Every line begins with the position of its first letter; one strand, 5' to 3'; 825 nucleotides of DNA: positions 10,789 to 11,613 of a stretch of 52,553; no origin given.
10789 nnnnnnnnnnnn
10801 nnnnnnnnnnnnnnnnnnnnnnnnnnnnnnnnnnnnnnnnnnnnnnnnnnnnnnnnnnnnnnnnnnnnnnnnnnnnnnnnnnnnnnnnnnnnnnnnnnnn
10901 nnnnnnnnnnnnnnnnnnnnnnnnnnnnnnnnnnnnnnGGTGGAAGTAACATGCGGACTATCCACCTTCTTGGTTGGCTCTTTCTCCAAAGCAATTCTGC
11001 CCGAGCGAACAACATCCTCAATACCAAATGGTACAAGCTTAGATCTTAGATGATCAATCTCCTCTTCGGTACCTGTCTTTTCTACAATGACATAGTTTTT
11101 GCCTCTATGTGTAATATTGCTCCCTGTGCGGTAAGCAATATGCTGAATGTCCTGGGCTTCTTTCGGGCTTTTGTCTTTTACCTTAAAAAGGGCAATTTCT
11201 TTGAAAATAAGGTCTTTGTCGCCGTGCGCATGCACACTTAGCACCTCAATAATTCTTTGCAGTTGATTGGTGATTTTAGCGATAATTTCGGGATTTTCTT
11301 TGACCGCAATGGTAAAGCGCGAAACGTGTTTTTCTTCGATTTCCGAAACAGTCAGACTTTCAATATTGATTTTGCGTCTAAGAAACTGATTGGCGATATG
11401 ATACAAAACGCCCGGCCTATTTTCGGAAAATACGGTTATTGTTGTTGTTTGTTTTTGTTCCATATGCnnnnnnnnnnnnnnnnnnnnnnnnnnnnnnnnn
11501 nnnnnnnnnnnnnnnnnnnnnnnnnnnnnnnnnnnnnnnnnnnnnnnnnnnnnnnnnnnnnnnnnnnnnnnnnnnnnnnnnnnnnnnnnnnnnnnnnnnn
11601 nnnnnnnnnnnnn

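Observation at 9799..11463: IlvH (ACT) fused to a class I aminotransferase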

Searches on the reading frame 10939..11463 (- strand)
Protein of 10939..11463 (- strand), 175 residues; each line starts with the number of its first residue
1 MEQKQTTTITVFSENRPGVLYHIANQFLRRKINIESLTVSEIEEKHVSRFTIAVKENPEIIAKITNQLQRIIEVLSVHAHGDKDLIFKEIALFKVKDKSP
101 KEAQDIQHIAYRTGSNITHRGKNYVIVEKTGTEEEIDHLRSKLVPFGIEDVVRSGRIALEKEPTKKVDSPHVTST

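Call 11: search_solved_structures(query=window:10939-11463:-, max_evalue=0.001, show_alignments=3)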
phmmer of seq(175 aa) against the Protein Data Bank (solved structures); distinct sequences matched with E-value up to 0.001: 8.
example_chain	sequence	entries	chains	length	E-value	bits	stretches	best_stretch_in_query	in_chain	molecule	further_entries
6u9h_F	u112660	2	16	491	3.2e-31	111.7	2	7-169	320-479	Acetolactate synthase small subunit 2, chloroplastic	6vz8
2fgc_A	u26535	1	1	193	6e-15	58.8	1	8-164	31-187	acetolactate synthase, small subunit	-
2pc6_A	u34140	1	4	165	1.4e-13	54.4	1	9-155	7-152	Probable acetolactate synthase isozyme III (Small subunit)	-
6u9d_C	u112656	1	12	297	2.5e-11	47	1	9-106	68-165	Acetolactate synthase small subunit, mitochondrial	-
6wo1_B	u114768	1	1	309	3e-11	46.8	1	9-106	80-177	Acetohydroxyacid synthase regulatory subunit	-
2f1f_A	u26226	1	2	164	2.3e-10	43.9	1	9-160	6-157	Acetolactate synthase isozyme III small subunit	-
6lpi_E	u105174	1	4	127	5.8e-06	29.6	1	12-95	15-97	Acetolactate synthase isozyme 1 small subunit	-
2lvw_A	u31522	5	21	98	6.5e-06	29.5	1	11-93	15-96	Acetolactate synthase isozyme 1 small subunit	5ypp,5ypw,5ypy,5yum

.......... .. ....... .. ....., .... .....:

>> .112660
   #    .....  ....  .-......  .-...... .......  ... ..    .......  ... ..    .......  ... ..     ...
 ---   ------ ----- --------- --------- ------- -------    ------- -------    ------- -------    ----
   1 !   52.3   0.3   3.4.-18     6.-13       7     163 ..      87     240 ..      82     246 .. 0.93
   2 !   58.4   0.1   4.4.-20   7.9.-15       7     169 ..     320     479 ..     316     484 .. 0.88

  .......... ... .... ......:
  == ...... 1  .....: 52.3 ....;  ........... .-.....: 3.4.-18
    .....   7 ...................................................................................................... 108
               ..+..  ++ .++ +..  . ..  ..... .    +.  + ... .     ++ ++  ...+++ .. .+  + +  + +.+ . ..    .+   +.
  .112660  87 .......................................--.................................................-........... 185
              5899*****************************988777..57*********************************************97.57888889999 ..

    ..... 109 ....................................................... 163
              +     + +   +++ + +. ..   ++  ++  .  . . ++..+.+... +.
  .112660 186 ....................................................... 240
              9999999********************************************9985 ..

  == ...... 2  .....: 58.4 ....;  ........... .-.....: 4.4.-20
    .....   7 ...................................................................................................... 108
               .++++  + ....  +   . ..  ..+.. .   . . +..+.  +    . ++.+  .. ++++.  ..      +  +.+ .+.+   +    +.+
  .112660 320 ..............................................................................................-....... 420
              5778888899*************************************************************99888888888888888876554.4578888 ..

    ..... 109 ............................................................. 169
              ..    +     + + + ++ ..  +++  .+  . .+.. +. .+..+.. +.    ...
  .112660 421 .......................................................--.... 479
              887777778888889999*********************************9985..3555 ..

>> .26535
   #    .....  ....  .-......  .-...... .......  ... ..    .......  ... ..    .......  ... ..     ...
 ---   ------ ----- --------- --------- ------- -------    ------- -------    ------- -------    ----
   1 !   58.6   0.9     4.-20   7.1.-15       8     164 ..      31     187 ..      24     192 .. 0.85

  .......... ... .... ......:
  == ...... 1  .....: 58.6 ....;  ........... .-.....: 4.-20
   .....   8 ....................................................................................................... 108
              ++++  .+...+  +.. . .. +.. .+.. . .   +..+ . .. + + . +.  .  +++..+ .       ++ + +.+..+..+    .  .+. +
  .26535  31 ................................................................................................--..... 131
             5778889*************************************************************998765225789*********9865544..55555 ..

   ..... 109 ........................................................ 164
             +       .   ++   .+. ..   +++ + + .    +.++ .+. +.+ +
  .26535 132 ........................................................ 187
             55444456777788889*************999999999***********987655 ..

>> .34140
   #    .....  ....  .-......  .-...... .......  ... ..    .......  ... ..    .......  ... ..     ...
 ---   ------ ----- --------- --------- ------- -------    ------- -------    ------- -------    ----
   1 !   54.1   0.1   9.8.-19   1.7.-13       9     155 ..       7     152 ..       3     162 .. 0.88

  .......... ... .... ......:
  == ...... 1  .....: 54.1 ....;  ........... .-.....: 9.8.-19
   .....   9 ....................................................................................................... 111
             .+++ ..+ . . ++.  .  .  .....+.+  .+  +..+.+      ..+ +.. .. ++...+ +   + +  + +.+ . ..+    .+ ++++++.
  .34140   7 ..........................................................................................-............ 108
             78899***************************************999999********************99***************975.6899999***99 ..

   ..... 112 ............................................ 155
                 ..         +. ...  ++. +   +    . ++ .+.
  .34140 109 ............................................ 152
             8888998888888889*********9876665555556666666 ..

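Call 30: search_protein_representatives(protein=window:10960-11463:-)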
Query: 168 residues. Proteins with E-value up to 0.001 (for the whole library): 4144; up to 1e-10: 753; up to 1e-30: 9. The best 150 are listed.
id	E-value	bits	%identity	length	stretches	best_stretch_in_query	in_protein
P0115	3.5e-42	160.3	53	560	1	4-162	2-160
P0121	8.1e-39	149.3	49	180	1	7-164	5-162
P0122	2.4e-38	147.8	52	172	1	5-163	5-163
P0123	2.9e-32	128.0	46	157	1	8-161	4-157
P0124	2.4e-31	125.1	43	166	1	8-162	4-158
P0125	4.1e-31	124.3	45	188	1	5-163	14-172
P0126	5.3e-31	124.0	42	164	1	3-162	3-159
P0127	5.9e-31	123.8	44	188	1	4-162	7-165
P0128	8.4e-31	123.3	44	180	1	1-162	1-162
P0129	4.1e-29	117.8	45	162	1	8-161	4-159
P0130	4.3e-29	117.7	40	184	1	4-162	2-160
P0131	1.0e-28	116.6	45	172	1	6-160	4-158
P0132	5.4e-28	114.2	28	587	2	5-160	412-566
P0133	6.7e-28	113.9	29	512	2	8-162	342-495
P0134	2.9e-27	111.8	40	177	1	4-163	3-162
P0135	3.3e-27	111.6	29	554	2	8-162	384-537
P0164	4.2e-23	98.3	29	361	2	8-165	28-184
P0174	3.5e-22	95.3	29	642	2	8-164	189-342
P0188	3.7e-21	92.0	28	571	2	8-162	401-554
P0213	1.6e-19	86.7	27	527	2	8-161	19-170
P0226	9.5e-19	84.2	35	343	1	5-160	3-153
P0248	1.1e-17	80.7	34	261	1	7-163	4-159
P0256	2.0e-17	79.9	38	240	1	8-161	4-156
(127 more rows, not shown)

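Call 31: list_cluster_members(proteins=[P0121, P0122, P0123, P0125, P0226, P0003, P0115, P0113, P0056])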
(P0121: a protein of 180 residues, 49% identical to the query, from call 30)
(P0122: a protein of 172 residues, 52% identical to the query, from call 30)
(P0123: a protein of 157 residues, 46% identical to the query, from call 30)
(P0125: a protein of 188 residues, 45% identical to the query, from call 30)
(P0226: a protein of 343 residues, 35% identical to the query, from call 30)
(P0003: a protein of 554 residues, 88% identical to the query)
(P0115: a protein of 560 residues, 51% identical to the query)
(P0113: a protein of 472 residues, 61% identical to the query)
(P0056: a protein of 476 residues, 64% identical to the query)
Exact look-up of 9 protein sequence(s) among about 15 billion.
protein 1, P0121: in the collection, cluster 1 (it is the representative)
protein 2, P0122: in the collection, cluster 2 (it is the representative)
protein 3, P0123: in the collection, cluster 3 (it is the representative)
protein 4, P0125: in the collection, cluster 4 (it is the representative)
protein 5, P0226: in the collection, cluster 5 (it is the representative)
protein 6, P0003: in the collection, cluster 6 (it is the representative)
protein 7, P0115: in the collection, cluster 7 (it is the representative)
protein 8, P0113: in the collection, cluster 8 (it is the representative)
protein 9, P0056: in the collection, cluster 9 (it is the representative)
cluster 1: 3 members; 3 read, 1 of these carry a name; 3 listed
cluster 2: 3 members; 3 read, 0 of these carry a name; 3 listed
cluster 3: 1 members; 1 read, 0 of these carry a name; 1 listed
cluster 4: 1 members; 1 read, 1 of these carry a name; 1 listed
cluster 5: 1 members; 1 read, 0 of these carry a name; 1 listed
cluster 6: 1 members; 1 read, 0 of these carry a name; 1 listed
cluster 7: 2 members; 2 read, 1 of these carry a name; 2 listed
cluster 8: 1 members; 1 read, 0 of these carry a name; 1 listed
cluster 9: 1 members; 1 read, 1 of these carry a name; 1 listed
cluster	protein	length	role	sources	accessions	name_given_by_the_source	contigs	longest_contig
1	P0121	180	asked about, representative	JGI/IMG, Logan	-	acetolactate synthase-1/3 small subunit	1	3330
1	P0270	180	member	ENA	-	-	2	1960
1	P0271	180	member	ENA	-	-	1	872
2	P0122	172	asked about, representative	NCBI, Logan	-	-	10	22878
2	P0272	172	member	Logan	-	-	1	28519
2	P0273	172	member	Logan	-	-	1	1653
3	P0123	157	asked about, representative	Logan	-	-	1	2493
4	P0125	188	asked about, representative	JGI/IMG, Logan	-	acetolactate synthase-1/3 small subunit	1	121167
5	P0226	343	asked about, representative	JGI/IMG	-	-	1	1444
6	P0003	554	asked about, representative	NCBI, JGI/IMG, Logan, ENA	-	-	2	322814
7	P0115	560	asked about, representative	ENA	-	-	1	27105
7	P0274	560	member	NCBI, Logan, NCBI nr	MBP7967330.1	acetolactate synthase small subunit [Candidatus Woesebacteria bacterium]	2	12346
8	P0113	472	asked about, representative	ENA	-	-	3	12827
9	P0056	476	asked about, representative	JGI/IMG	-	aminotransferase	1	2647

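Call 33: find_encoding_contigs(protein=P0122, flank=8000, max_places=2)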
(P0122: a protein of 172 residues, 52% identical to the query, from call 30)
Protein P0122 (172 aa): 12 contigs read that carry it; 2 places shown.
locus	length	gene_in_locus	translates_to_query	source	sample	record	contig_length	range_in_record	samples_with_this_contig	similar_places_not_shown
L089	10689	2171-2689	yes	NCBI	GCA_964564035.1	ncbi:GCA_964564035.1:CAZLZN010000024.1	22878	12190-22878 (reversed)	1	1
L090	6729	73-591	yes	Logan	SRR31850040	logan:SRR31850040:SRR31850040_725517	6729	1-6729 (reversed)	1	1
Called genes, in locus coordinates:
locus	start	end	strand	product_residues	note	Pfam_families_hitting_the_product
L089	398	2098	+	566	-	PF02776:TPP_enzyme_N, PF00205:TPP_enzyme_M, PF02775:TPP_enzyme_C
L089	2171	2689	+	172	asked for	PF13291:ACT_4 (weak), PF01842:ACT, PF22629:ACT_AHAS_ss, PF13710:ACT_5, PF10369:ALS_ss_C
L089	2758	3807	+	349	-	PF07991:KARI_N, PF01450:KARI_C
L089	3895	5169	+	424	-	PF00291:PALP, PF00585:Thr_dehydrat_C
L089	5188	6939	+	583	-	PF00920:ILVD_EDD_N, PF24877:ILV_EDD_C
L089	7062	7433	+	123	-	PF01042:Ribonuc_L-PSP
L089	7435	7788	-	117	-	-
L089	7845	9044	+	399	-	-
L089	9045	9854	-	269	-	PF03239:FTR1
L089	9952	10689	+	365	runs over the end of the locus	PF01063:Aminotran_4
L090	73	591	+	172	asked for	PF13291:ACT_4 (weak), PF01842:ACT, PF22629:ACT_AHAS_ss, PF13710:ACT_5, PF10369:ALS_ss_C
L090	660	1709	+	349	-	PF07991:KARI_N, PF01450:KARI_C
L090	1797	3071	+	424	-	PF00291:PALP, PF00585:Thr_dehydrat_C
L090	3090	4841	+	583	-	PF00920:ILVD_EDD_N, PF24877:ILV_EDD_C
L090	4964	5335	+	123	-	PF01042:Ribonuc_L-PSP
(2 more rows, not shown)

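Call 34: find_encoding_contigs(protein=P0125, flank=8000, max_places=1)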
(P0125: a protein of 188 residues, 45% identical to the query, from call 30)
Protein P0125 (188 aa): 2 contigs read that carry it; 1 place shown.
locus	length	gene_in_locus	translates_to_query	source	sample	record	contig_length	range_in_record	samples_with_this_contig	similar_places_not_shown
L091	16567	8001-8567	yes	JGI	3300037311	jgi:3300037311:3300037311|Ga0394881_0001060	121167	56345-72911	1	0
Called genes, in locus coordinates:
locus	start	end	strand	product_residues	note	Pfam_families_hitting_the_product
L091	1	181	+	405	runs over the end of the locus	-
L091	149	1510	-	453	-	PF01464:SLT, PF01476:LysM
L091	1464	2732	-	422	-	PF02113:Peptidase_S13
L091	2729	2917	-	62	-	-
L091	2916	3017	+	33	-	-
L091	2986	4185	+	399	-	PF01593:Amino_oxidase, PF13450:NAD_binding_8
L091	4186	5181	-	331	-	-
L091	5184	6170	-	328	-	PF13480:Acetyltransf_6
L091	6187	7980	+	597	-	PF02776:TPP_enzyme_N, PF00205:TPP_enzyme_M, PF02775:TPP_enzyme_C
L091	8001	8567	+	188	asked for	PF13291:ACT_4 (weak), PF01842:ACT, PF22629:ACT_AHAS_ss, PF13710:ACT_5, PF10369:ALS_ss_C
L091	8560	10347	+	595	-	PF00291:PALP, PF08502:LeuA_dimer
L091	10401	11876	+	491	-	PF02120:Flg_hook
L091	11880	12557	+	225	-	PF03963:FlgD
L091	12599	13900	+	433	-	PF22692:LlgE_F_G_D1, PF07559:FlgE_D2, PF06429:Flg_bbr_C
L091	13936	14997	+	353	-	PF00512:HisKA, PF02518:HATPase_c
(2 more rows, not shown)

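Call 53: search_protein_families(library=pfam, proteins=[P0226, P0132, P0174, P0135, P0248, P0256, P0188, P0213, P0164], max_evalue=0.00001)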
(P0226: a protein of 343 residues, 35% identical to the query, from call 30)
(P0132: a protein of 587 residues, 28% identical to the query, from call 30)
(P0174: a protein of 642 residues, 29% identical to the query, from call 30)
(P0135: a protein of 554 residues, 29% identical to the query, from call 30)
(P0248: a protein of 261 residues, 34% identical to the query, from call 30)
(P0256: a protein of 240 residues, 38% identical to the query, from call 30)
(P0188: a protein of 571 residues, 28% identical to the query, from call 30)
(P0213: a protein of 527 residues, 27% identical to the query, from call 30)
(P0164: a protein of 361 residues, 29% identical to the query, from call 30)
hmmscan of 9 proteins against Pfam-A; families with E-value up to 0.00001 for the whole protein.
P0226 (343 aa): 4 families
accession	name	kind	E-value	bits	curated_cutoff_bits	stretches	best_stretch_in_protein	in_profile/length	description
PF10369.15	ALS_ss_C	-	8e-18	64.7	23.2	1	86-153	1-72/74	Small subunit of acetolactate synthase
PF22629.2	ACT_AHAS_ss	-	2.9e-11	43.8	27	1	8-74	2-67/67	AHAS small subunit-like ACT domain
PF01070.24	FMN_dh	-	3.9e-11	43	24.9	1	149-240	21-106/350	FMN-dependent dehydrogenase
PF01842.31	ACT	-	3e-09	36.9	27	1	5-69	1-64/66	ACT domain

P0132 (587 aa): 5 families
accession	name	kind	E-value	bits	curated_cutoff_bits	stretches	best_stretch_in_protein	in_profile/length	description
PF10369.15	ALS_ss_C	-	2.6e-54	181.6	23.2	2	495-568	1-74/74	Small subunit of acetolactate synthase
PF22629.2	ACT_AHAS_ss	-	3.2e-40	136.6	27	2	416-483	1-67/67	AHAS small subunit-like ACT domain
PF13710.12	ACT_5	-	2.8e-28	97.9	27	2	422-483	1-61/62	ACT domain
PF01842.31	ACT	-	3.8e-24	84.5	27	2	414-479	1-65/66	ACT domain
PF13291.12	ACT_4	-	2.1e-09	38.4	27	0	414-483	7-77/80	ACT domain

P0174 (642 aa): 5 families
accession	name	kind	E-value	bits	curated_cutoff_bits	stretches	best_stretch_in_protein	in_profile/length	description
PF10369.15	ALS_ss_C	-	1.4e-51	172.9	23.2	2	550-622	1-73/74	Small subunit of acetolactate synthase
PF22629.2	ACT_AHAS_ss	-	9.2e-39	131.9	27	2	471-537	1-66/67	AHAS small subunit-like ACT domain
PF01842.31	ACT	-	1.8e-20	72.8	27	2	188-251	1-65/66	ACT domain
PF13710.12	ACT_5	-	4e-18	65.4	27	1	198-256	3-62/62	ACT domain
PF13291.12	ACT_4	-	1.6e-08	35.5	27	0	189-257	8-79/80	ACT domain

P0135 (554 aa): 5 families
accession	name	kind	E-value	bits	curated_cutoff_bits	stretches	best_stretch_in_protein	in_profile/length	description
PF10369.15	ALS_ss_C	-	7.1e-56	186.6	23.2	2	464-536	1-73/74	Small subunit of acetolactate synthase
PF22629.2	ACT_AHAS_ss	-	8.3e-41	138.4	27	2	385-452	1-67/67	AHAS small subunit-like ACT domain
PF13710.12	ACT_5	-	4.4e-24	84.5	27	2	391-453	1-62/62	ACT domain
PF01842.31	ACT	-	4.9e-24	84.2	27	2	383-448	1-65/66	ACT domain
PF13291.12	ACT_4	-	3.2e-09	37.8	27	0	384-453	8-78/80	ACT domain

P0248 (261 aa): 4 families
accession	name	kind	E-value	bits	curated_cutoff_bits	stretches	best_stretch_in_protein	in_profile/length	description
PF10369.15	ALS_ss_C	-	9e-22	77.3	23.2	1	85-155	1-71/74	Small subunit of acetolactate synthase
PF22629.2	ACT_AHAS_ss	-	6.1e-20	71.6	27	1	6-73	1-67/67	AHAS small subunit-like ACT domain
PF01842.31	ACT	-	1.8e-12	47.2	27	1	4-69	1-65/66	ACT domain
PF13710.12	ACT_5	-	6.4e-11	42.3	27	1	12-74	1-62/62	ACT domain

P0256 (240 aa): 4 families
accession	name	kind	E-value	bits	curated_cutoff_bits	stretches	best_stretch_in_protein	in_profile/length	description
PF10369.15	ALS_ss_C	-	2.2e-30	104.9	23.2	1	84-157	1-74/74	Small subunit of acetolactate synthase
PF22629.2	ACT_AHAS_ss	-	1.3e-20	73.7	27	1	6-70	2-65/67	AHAS small subunit-like ACT domain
PF13710.12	ACT_5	-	7e-15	55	27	1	11-73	1-62/62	ACT domain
PF01842.31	ACT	-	7.5e-14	51.6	27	1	6-67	4-64/66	ACT domain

P0188 (571 aa): 5 families
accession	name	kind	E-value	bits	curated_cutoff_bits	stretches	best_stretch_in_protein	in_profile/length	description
PF10369.15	ALS_ss_C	-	1.2e-51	173.1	23.2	2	481-553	1-73/74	Small subunit of acetolactate synthase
PF22629.2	ACT_AHAS_ss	-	6e-42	142.1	27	2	402-467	1-65/67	AHAS small subunit-like ACT domain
PF13710.12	ACT_5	-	8.6e-26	90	27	2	408-470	1-62/62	ACT domain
PF01842.31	ACT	-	5.7e-21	74.4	27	2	400-465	1-65/66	ACT domain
PF13291.12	ACT_4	-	2.5e-08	34.9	27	0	144-211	8-78/80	ACT domain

P0213 (527 aa): 5 families
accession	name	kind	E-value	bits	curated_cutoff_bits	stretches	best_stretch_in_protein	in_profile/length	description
PF10369.15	ALS_ss_C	-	7.6e-51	170.5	23.2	2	436-506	1-71/74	Small subunit of acetolactate synthase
PF22629.2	ACT_AHAS_ss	-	1.7e-37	127.8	27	2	359-422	3-65/67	AHAS small subunit-like ACT domain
PF01842.31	ACT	-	2.3e-26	91.6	27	2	356-420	2-65/66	ACT domain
PF13710.12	ACT_5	-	1.3e-19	70.1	27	2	363-422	1-59/62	ACT domain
PF13291.12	ACT_4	-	2.7e-11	44.4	27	0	356-424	8-77/80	ACT domain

P0164 (361 aa): 5 families
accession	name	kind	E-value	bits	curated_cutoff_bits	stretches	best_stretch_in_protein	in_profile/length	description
PF10369.15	ALS_ss_C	-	2.2e-38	130.6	23.2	2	290-360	1-71/74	Small subunit of acetolactate synthase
PF22629.2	ACT_AHAS_ss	-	3.7e-32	110.7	27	2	29-85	1-56/67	AHAS small subunit-like ACT domain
PF01842.31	ACT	-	4.1e-21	74.8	27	2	30-89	4-62/66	ACT domain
PF13291.12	ACT_4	-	1.1e-08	36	27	0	31-98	11-79/80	ACT domain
PF13710.12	ACT_5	-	1.5e-08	34.7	27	0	36-82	2-47/62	ACT domain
